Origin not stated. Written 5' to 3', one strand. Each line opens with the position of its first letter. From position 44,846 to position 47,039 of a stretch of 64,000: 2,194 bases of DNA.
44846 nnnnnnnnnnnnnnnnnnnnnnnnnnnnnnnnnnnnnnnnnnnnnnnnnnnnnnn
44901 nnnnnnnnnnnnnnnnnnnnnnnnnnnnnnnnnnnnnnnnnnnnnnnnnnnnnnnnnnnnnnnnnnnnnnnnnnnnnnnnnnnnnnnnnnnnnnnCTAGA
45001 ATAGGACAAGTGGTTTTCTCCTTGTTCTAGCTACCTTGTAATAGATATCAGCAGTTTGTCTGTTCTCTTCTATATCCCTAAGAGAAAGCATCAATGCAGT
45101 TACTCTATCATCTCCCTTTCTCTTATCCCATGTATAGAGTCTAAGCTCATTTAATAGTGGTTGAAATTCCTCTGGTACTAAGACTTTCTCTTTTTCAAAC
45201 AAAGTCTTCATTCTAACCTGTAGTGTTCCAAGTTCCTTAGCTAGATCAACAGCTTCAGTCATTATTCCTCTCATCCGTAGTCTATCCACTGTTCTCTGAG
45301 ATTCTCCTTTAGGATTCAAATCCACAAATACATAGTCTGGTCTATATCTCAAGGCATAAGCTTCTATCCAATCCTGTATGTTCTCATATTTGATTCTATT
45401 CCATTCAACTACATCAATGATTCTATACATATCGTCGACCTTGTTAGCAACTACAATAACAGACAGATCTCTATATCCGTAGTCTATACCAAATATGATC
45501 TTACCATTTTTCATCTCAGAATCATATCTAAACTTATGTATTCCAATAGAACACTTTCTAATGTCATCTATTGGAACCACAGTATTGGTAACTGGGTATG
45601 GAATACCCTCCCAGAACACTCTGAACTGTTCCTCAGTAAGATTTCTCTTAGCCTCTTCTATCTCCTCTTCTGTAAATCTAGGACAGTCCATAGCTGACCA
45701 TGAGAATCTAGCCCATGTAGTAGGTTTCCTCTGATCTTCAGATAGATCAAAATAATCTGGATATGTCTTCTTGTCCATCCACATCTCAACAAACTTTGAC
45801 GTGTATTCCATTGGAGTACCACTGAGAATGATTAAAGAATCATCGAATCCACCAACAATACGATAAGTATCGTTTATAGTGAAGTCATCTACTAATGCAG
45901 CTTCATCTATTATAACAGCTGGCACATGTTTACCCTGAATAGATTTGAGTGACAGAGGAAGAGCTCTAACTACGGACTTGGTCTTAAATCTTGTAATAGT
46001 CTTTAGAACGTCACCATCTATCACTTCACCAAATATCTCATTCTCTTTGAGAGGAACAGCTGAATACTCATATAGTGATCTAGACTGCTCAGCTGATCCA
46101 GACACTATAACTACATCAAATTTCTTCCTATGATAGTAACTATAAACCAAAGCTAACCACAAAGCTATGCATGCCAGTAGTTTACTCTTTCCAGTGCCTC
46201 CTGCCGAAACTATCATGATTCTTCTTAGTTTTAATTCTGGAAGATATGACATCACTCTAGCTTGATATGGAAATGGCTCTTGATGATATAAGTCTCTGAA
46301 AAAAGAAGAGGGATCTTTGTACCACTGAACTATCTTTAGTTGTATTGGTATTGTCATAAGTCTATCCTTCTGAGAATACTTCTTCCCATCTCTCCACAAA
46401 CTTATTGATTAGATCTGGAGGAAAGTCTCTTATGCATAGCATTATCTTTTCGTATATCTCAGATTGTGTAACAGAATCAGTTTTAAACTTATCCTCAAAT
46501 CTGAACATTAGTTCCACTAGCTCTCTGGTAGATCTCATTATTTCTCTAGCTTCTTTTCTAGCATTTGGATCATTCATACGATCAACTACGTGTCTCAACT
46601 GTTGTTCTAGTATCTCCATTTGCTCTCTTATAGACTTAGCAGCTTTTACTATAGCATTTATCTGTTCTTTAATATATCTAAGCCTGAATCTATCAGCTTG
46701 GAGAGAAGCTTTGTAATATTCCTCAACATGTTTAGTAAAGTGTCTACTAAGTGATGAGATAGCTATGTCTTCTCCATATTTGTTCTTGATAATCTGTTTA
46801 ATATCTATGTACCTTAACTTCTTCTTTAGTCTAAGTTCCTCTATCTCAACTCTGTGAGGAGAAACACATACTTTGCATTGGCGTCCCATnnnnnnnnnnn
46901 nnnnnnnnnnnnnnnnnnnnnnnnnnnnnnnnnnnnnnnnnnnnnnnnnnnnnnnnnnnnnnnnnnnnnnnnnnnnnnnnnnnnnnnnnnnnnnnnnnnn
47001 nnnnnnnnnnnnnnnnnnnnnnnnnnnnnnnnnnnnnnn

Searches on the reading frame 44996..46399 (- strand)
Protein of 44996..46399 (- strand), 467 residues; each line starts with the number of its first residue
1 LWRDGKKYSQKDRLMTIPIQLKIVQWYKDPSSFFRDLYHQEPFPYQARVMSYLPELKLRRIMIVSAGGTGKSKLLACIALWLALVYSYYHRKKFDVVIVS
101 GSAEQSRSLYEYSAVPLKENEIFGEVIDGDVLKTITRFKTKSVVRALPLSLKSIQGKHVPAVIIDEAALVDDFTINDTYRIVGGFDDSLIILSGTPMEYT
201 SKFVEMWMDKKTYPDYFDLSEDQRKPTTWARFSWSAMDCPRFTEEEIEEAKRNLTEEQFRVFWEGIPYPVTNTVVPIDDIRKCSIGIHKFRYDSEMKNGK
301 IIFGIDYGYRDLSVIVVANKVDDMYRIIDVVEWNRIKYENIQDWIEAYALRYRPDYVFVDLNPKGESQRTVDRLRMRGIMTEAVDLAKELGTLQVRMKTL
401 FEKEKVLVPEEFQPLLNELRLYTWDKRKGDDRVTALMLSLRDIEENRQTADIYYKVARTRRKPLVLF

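Call 8: search_dna_similar(query=window:44996-46399:-, collection=phages, mode=protein)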
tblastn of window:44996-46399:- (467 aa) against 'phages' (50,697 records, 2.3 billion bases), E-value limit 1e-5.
Records with a match: 520; places in all: 520; records where one place covers at least 80% of the query: 0.
Best place of each record, by identity: <60% 520.
By first word of the organism name: Salmonella 266; Escherichia 129; Klebsiella 79; Phage 12; Bacteriophage 11; Shigella 4; Providencia 4; Citrobacter 3; Campylobacter 2; Yersinia 2; and 7 more.
By host as written in the record: - 62; Escherichia coli 41; Salmonella enterica subsp. enterica serovar Enteritidis PT1 39; Klebsiella pneumoniae 25; Salmonella sp. 24; Salmonella enterica 23; Salmonella enterica subsp. enterica serovar Enteritidis 21; Salmonella enterica subsp. enterica serovar Typhimurium 17; and 117 more.
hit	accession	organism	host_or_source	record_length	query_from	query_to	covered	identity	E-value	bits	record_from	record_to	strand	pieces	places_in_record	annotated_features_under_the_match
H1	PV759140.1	Klebsiella phage vB_KpnLmqsRe28-2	Klebsiella pneumoniae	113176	118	434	68%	25.7%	3e-6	56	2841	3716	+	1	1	terminase large subunit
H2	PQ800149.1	Klebsiella phage Kpn_R1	Klebsiella pneumoniae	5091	118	434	68%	25.7%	4e-6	56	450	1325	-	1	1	record has no annotation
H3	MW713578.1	Klebsiella phage Shaphc-TDM-1124-4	Klebsiella pneumoniae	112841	118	434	68%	25.7%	4e-6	56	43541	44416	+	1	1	terminase large subunit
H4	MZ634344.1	Klebsiella phage PWKp9S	Klebsiella pneumoniae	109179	118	434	68%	25.7%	4e-6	56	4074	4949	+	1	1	terminase large subunit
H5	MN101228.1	Klebsiella phage KPN4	Klebsiella oxytoca; Klebsiella ...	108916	118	434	68%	25.7%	4e-6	56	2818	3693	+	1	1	terminase large subunit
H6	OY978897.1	Klebsiella phage vB_Kpn_K30lambda2.2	-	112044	118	434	68%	25.7%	4e-6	56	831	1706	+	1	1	terminase large subunit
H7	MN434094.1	Klebsiella phage AmPh_EK80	Klebsiella pneumoniae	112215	118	434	68%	25.7%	4e-6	56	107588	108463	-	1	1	terminase large subunit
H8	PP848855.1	Klebsiella phage vB_Kpn9-P3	Klebsiella pneumoniae Kpn9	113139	118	434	68%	25.7%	4e-6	56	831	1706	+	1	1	terminase large subunit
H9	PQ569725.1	Klebsiella phage vB_Kpl_K7_rec25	Raoultella planticola K57 (synonym: ...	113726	118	434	68%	25.7%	4e-6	56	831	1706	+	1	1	terminase large subunit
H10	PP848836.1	Klebsiella phage vB_Kpn13-P1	Klebsiella pneumoniae Kpn13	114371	118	434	68%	25.7%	4e-6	56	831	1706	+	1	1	terminase large subunit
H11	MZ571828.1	Klebsiella phage vB_KpnS-VAC35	Klebsiella pneumoniae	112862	118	434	68%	25.7%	4e-6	56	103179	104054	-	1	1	terminase large subunit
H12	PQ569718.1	Klebsiella phage vB_Kpn_K7_rec19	Klebsiella pneumoniae K47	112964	118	434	68%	25.7%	4e-6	56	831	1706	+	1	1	terminase large subunit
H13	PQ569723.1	Klebsiella phage vB_Kpl_K7_rec23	Raoultella planticola K57 (synonym: ...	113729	118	434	68%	25.7%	4e-6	56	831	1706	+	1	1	terminase large subunit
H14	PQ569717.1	Klebsiella phage vB_Kpn_K7_rec18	Klebsiella pneumoniae K47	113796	118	434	68%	25.7%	4e-6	56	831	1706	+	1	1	terminase large subunit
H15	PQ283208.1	Klebsiella phage Shiner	Klebsiella pneumoniae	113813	118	434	68%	25.7%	4e-6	56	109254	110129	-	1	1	terminase large subunit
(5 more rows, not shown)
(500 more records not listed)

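Call 9: search_protein_families(library=pfam, proteins=[window:44996-46399:-], max_evalue=0.01)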
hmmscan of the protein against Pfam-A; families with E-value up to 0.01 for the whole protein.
window:44996-46399:- (467 aa): 3 families
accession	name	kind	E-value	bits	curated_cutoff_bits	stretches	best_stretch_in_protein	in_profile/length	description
PF17289.8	Terminase_6C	-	1.2e-09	38.8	22.6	1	310-440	11-152/155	Terminase RNaseH-like domain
PF13401.12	AAA_22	-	0.00056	20.7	27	0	61-198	8-125/130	AAA domain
PF05127.21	NAT10_TcmA_helicase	-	0.0021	18.4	22.7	1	63-171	2-102/176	RNA cytidine acetyltransferase NAT10/TcmA, helicase domain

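Call 15: find_related_loci(query=window:44996-46399:-, collection=viral_contigs, flank=10000)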
Query window:44996-46399:- (467 aa) in viral_contigs; peptide patterns used: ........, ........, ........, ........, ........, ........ (x = any residue, [..] = any of these).
26 stretches matched a pattern; 2 encode a relative of the query (tblastn E <= 1e-3); 2 distinct loci.
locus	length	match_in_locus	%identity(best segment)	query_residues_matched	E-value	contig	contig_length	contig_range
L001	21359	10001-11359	92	15-467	0e+0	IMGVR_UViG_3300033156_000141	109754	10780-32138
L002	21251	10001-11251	56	15-444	9e-162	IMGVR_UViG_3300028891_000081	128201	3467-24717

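Call 24: find_homologous_proteins(query=window:44996-46399:-, max_evalue=0.00001)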
Query window:44996-46399:- (467 aa): 29 proteins with E <= 0.00001 among 8000 candidates.
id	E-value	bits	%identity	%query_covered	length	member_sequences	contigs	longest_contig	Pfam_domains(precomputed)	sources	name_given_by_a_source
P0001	4.4e-287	970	92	97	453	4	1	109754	PF17289.9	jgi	-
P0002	2.8e-268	908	86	97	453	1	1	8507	PF17289.9,PF13401.13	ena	-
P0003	2.4e-239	813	76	97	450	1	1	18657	PF17289.9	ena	-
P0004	2.2e-187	642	65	63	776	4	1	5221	PF17289.9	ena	-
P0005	3.0e-174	598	58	95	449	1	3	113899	PF17289.9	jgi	-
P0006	4.3e-166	571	53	96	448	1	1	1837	PF17289.9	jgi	-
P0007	6.0e-158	544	54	95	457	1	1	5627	-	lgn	-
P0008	4.2e-155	535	53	95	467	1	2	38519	-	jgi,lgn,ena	-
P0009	3.2e-154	532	56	92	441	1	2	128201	PF17289.9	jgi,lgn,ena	-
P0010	1.8e-141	490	53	65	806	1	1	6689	-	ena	-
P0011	1.7e-119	418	47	91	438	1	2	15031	PF17289.9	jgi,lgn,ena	-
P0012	6.8e-101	356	43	93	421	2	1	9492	PF00270.36,PF17289.9,PF13604.13,PF03237.22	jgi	-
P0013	4.4e-94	334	41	93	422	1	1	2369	PF17289.9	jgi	-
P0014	1.4e-92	329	41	90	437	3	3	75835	PF17289.9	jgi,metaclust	jgi:hypothetical protein|metaclust:\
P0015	1.7e-92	329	40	89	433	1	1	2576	PF17289.9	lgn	-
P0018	9.3e-90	320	47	62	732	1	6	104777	PF17289.9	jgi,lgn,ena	jgi:hypothetical protein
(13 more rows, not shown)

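Call 25: find_encoding_contigs(protein=P0005, flank=10000, max_places=3)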
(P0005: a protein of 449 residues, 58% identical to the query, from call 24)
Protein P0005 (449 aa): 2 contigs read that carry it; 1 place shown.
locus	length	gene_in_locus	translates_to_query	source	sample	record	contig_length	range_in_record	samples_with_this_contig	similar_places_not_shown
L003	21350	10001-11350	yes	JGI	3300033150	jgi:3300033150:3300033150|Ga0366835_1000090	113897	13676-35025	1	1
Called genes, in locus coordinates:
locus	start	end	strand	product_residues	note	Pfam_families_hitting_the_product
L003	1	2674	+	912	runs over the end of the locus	-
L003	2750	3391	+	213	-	-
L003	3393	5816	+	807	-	PF13385:Laminin_G_3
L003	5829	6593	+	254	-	-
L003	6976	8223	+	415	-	PF13353:Fer4_12, PF04055:Radical_SAM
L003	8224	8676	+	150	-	-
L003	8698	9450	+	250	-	-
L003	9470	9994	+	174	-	-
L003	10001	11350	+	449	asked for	PF17289:Terminase_6C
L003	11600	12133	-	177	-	-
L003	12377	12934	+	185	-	-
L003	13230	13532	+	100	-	-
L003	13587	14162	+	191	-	-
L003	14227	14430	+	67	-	-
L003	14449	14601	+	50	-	-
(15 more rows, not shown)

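Call 26: find_encoding_contigs(protein=P0003, flank=10000, max_places=2)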
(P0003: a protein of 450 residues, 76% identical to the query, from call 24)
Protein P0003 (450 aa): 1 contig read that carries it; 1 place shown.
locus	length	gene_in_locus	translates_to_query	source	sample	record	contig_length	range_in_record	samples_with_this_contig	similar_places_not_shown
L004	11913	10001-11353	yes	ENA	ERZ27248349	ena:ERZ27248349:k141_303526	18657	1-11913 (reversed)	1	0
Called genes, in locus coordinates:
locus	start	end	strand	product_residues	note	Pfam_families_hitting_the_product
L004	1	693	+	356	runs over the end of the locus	-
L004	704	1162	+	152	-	-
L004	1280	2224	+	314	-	PF18906:Phage_tube_2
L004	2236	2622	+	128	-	-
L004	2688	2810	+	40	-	-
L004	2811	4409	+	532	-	-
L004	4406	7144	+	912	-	-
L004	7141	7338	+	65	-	-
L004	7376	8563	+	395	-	-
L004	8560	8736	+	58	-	-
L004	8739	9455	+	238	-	-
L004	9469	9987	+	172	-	-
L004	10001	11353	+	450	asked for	PF17289:Terminase_6C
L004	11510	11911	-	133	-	?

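Call 28: find_encoding_contigs(protein=P0018, flank=10000, max_places=2)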
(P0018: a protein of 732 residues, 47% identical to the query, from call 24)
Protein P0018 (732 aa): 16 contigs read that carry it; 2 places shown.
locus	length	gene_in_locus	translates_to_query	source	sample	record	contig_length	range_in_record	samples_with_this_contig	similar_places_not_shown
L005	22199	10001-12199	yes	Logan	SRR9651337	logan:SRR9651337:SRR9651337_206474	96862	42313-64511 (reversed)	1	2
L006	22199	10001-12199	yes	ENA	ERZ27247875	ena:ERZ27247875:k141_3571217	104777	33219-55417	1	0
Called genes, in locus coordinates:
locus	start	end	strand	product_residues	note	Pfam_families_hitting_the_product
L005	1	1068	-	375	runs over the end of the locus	PF14395:COOH-NH2_lig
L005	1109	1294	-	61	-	-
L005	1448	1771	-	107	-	-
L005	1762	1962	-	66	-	-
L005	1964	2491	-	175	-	PF14791:DNA_pol_B_thumb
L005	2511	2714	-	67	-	-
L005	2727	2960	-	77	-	-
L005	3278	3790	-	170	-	-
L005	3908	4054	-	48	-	-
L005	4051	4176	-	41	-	-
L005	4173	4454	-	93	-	-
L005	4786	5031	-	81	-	-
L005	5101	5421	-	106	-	-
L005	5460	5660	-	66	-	-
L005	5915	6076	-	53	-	-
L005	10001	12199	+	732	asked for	PF17289:Terminase_6C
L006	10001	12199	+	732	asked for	PF17289:Terminase_6C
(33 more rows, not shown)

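Call 29: find_encoding_contigs(protein=P0014, flank=10000, max_places=2)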
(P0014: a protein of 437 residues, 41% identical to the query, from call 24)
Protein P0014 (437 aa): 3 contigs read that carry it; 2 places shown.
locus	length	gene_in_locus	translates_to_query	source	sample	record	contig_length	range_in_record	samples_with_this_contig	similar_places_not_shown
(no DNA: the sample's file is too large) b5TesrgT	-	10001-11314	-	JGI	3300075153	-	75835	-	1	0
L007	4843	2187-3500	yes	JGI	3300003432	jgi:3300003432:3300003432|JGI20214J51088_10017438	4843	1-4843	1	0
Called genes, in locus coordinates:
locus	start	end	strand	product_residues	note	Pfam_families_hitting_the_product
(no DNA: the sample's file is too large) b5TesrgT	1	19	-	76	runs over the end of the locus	-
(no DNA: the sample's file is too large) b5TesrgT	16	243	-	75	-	-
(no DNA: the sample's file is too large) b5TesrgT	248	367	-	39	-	-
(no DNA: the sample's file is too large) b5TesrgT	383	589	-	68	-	-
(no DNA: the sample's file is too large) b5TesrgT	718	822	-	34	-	-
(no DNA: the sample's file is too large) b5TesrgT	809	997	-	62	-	-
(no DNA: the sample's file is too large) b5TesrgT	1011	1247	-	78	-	-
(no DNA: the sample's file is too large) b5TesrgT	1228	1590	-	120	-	-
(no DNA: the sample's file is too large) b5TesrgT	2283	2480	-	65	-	-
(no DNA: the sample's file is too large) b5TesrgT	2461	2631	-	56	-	-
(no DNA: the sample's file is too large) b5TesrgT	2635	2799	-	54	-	-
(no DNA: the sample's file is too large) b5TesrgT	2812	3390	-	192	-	-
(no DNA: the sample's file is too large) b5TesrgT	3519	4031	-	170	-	-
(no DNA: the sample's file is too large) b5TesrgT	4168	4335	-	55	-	-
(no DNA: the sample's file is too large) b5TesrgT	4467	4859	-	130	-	-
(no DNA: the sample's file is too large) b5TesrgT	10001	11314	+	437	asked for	PF17289:Terminase_6C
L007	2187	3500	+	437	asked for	PF17289:Terminase_6C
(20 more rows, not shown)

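Call 32: find_related_loci(query=A1, collection=genome_contigs, flank=10000)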
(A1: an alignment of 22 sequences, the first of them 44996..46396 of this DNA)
Query A1 (466 aa) in genome_contigs; peptide patterns used: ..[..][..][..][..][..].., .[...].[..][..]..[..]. (x = any residue, [..] = any of these).
308 stretches matched a pattern; 2 encode a relative of the query (tblastn E <= 1e-3); 2 distinct loci.
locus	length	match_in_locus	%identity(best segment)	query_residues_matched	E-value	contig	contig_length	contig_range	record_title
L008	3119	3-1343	92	20-466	0e+0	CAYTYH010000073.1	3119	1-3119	MAG TPA_asm: Candidatus Woesearchaeota archaeon isolate binchicken_co184_488 genome assembly, contig: NODE_70484_length_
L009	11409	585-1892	41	2-455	8e-101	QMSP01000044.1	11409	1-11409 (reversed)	MAG: Thermoprotei archaeon isolate B12_G16 B12_Guay16_scaffold_04006, whole genome shotgun sequence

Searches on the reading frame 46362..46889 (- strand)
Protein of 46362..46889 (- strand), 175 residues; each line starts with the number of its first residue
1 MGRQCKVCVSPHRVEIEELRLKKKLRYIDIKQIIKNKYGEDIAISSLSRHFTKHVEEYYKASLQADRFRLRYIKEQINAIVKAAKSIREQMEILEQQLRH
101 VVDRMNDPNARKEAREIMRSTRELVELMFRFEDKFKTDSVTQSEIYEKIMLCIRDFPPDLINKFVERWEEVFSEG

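Call 9: search_protein_families(library=pfam, proteins=[window:46362-46889:-], max_evalue=0.01)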
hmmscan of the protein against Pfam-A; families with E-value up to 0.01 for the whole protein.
window:46362-46889:- (175 aa): 1 family
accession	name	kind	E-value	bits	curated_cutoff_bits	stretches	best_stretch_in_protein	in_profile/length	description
PF21896.2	Talin_IBS2B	-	0.00054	20.3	27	1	69-135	19-89/118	Talin IBS2B domain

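Call 78: search_protein_families(library=phrogs, proteins=[window:46362-46886:-], max_evalue=0.01)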
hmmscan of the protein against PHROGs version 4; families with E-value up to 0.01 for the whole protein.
window:46362-46886:- (174 aa): 1 family
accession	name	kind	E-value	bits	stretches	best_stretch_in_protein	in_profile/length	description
phrog_13900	-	head and packaging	0.0081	17.5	0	71-122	21-73/132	minor head protein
